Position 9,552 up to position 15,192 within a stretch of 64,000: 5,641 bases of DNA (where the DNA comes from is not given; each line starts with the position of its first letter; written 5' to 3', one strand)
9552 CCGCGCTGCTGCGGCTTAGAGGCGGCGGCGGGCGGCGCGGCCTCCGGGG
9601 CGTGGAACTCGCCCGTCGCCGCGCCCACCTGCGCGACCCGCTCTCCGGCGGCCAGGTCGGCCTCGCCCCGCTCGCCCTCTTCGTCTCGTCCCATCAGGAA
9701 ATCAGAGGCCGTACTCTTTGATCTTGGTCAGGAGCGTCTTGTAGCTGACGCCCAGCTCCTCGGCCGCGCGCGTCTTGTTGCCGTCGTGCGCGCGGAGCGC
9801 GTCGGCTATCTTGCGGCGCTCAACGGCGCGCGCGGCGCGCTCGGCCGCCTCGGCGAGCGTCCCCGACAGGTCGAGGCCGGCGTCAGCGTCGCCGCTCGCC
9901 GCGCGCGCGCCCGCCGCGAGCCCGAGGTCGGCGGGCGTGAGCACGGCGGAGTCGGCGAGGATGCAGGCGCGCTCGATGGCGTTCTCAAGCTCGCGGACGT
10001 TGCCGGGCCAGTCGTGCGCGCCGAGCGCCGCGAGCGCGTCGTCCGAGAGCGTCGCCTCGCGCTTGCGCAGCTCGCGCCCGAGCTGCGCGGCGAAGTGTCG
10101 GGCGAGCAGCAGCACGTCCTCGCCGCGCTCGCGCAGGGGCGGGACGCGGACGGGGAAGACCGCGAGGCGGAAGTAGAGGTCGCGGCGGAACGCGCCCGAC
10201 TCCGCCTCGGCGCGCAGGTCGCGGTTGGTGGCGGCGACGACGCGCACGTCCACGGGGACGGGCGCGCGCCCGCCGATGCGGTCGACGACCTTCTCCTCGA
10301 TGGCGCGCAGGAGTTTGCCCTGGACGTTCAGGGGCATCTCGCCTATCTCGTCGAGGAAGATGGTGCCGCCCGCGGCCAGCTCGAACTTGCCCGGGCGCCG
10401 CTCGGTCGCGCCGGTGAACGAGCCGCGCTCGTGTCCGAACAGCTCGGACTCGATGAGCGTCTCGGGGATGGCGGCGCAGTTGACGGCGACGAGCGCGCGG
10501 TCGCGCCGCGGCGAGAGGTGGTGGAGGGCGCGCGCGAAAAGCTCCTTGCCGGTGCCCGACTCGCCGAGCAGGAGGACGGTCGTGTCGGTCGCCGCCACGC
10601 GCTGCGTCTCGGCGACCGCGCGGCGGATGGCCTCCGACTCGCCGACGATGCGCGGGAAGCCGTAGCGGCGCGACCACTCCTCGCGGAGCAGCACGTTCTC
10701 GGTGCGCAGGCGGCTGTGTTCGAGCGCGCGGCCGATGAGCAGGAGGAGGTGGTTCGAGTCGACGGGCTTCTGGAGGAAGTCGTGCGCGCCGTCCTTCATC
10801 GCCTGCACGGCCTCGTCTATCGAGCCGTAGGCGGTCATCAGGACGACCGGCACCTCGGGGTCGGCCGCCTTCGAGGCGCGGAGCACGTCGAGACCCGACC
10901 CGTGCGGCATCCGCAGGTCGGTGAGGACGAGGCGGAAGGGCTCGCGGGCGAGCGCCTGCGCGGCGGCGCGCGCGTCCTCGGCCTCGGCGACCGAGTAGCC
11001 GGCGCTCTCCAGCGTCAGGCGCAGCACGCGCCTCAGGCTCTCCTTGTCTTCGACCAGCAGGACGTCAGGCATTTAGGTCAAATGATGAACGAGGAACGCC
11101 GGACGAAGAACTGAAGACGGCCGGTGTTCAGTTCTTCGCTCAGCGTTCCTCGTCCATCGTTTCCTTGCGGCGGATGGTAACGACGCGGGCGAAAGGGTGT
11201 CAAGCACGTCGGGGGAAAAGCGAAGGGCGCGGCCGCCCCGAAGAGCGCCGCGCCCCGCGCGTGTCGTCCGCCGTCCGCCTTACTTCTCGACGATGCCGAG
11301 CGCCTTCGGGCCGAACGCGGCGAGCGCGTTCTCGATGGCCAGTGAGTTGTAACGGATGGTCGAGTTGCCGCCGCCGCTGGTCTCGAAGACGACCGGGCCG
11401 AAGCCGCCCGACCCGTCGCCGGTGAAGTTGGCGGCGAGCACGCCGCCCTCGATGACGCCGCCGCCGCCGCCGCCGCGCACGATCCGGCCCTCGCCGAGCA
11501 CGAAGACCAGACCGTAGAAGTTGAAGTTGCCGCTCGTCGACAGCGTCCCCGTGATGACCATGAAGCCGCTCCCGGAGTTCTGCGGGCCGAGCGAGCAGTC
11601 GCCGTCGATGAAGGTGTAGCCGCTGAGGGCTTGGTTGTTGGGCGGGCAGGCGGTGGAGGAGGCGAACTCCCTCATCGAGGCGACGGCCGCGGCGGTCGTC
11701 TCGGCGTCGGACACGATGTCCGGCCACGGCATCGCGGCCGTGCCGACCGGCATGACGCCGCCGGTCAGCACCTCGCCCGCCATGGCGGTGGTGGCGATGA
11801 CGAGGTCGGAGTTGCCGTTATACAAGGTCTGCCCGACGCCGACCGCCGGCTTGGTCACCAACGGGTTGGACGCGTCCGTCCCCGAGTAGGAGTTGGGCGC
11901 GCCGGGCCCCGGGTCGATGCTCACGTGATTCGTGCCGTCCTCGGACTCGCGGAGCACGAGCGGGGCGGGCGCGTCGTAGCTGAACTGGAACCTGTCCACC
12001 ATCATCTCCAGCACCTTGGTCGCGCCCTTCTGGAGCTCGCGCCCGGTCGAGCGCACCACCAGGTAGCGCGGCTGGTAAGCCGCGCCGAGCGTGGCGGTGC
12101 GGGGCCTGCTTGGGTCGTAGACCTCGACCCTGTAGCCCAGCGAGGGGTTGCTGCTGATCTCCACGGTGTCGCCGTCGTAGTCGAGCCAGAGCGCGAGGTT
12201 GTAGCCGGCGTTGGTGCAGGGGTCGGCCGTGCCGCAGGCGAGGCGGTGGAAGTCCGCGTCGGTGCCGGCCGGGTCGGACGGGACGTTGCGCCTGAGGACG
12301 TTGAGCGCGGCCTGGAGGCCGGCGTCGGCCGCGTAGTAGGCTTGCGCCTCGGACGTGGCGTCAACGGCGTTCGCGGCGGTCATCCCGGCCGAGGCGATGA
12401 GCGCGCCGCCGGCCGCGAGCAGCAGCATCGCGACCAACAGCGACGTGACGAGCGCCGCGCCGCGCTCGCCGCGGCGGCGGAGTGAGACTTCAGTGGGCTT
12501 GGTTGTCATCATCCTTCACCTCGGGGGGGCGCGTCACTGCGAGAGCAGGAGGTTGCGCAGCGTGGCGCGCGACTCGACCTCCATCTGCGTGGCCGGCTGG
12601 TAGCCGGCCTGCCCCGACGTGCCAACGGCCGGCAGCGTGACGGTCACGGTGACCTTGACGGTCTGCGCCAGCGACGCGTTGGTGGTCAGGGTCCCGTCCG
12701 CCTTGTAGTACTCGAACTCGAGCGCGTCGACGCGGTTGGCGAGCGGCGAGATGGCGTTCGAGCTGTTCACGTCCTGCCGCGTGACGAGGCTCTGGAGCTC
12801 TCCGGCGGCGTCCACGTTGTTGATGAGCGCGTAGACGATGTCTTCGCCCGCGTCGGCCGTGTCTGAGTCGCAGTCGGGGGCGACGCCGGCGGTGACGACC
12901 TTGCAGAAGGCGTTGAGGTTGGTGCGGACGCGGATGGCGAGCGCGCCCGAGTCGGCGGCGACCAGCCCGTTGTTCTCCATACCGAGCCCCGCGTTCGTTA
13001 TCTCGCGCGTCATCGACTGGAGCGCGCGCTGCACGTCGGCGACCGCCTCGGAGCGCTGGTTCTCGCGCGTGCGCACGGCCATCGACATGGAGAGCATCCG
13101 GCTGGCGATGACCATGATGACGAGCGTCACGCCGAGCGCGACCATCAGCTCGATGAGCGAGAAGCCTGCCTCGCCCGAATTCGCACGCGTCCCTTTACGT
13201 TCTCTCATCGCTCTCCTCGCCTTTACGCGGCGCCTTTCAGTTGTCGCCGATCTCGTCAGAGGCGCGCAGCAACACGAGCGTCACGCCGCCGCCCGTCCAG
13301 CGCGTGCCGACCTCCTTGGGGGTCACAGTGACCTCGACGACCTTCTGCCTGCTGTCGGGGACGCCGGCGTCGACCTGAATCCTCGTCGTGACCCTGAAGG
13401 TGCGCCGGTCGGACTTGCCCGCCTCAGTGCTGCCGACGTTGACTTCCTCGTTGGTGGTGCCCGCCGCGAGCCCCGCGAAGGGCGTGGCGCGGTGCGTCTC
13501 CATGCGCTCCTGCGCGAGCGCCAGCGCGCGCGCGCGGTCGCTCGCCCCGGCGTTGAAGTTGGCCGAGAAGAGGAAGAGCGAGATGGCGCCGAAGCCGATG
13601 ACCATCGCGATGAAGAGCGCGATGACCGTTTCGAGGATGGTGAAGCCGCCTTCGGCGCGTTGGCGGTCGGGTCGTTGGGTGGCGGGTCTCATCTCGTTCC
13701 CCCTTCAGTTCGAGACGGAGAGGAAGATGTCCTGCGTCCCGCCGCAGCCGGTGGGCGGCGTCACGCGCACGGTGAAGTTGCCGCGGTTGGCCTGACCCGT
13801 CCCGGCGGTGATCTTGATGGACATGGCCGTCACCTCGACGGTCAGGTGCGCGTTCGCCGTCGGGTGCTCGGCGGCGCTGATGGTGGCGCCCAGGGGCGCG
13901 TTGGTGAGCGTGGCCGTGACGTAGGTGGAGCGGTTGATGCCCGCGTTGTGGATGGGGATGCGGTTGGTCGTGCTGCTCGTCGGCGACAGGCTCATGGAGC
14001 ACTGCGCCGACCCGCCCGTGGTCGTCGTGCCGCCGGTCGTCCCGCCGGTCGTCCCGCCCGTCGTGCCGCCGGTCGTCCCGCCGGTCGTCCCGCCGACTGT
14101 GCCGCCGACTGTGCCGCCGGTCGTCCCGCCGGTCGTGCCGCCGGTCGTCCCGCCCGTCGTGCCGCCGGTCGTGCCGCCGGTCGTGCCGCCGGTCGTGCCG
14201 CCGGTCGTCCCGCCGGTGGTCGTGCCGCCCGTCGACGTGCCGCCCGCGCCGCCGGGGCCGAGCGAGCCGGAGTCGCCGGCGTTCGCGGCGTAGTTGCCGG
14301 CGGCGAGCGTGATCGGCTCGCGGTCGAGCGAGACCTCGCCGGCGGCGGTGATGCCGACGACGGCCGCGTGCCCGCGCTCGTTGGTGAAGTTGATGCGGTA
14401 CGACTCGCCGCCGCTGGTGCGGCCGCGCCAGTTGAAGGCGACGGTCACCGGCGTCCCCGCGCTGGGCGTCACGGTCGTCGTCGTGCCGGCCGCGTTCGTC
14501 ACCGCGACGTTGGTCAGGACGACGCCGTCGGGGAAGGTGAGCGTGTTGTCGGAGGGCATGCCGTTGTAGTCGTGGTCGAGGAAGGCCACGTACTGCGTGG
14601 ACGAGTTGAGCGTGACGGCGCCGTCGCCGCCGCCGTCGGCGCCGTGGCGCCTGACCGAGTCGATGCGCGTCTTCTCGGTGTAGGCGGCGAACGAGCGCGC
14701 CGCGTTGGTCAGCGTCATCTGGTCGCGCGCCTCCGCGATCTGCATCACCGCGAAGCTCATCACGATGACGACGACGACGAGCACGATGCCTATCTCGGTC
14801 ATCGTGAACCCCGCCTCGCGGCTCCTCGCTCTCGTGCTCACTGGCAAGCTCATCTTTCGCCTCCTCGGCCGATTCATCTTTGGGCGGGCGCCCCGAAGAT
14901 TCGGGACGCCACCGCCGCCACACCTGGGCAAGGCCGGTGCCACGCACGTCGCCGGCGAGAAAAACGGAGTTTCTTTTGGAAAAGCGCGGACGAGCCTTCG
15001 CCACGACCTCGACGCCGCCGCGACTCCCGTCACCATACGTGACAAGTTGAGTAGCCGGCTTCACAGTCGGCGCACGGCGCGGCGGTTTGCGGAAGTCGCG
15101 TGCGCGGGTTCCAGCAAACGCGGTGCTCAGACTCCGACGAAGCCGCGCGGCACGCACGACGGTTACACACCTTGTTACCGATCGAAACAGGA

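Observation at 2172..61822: Palindromes built from tandem 7-nt units fill most of the longer intergenic gaps (14 loci, about 8 heptamer families)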

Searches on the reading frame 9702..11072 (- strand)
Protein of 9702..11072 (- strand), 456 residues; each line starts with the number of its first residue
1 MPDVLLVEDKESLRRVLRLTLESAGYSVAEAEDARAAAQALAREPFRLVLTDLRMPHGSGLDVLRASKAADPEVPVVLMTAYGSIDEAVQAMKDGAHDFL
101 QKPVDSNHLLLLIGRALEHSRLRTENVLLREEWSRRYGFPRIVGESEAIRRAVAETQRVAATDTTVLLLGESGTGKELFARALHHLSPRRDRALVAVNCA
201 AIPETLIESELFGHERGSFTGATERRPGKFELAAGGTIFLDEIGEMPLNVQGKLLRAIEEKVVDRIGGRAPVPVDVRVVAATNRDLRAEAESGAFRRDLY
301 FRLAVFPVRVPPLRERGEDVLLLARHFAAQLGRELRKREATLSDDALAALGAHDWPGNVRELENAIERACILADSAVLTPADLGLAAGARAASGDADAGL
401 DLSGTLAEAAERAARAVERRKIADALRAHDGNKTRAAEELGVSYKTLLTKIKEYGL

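Call 10: find_encoding_contigs(protein=window:9702-11072:-, flank=10000, max_places=6)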
Protein window:9702-11072:- (456 aa): 1 contig read that carries it; 1 place shown.
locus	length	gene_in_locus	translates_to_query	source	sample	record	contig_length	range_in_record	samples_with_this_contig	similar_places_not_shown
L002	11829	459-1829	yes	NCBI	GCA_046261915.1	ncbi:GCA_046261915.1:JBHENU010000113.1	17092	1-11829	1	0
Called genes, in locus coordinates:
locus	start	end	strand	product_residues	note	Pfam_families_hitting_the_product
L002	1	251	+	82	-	?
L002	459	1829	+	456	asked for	PF00072:Response_reg, PF00158:Sigma54_activat, PF01078:Mg_chelatase, PF14532:Sigma54_activ_2, PF07728:AAA_5, PF25601:AAA_lid_14, PF02954:HTH_8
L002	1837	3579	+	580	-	PF03023:MurJ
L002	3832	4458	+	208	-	PF07589:PEP_exosort_dom (weak)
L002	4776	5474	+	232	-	PF07589:PEP_exosort_dom (weak)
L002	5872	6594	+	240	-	PF07589:PEP_exosort_dom (weak)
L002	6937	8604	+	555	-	PF03853:YjeF_N, PF01256:Carb_kinase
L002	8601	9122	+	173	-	PF02367:TsaE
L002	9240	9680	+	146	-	PF06491:Disulph_isomer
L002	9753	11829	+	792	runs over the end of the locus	PF00270:DEAD, PF04851:ResIII, PF00271:Helicase_C, PF22590:Cas3-like_C_2 (faint), PF19833:RecG_dom3_C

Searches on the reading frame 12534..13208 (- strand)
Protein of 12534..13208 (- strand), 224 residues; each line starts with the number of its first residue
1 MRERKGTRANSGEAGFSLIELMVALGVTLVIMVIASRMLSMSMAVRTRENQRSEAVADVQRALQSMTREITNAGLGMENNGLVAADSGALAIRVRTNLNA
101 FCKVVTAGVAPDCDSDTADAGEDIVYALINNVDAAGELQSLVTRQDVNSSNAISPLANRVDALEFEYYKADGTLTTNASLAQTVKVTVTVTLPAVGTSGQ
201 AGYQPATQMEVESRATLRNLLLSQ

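Call 72: search_protein_families(library=pfam, proteins=[window:12534-13208:-], max_evalue=0.001)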
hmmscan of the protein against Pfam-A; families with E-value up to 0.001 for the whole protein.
window:12534-13208:- (224 aa): 1 family
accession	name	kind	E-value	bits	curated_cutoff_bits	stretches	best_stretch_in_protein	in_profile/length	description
PF07963.17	N_methyl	-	7.2e-06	25.8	21.2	1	12-35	3-26/27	Prokaryotic N-terminal methylation motif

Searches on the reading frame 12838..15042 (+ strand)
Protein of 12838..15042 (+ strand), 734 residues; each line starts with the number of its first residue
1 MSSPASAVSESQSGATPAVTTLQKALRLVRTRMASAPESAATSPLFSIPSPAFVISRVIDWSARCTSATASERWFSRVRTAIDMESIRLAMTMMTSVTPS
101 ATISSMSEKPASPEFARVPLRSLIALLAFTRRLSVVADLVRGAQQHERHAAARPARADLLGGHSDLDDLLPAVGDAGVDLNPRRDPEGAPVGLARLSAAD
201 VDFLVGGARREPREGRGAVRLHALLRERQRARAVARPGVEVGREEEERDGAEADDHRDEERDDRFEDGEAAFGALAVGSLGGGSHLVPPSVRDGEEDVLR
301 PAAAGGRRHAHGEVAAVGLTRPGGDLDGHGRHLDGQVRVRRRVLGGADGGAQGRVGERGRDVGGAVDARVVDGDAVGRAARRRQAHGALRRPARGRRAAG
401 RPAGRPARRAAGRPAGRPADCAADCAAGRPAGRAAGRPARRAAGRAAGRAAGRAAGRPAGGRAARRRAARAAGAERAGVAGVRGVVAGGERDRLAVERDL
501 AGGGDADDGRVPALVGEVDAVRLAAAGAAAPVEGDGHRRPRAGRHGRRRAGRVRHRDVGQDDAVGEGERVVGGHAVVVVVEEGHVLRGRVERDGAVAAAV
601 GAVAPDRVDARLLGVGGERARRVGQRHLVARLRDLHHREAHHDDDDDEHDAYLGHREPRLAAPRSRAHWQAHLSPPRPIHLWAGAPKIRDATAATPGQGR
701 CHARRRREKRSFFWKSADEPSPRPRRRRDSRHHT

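Call 63: search_protein_families(library=pfam, proteins=[window:12838-15042:+], max_evalue=0.01)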
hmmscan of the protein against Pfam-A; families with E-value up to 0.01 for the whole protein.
window:12838-15042:+ (734 aa): 0 families
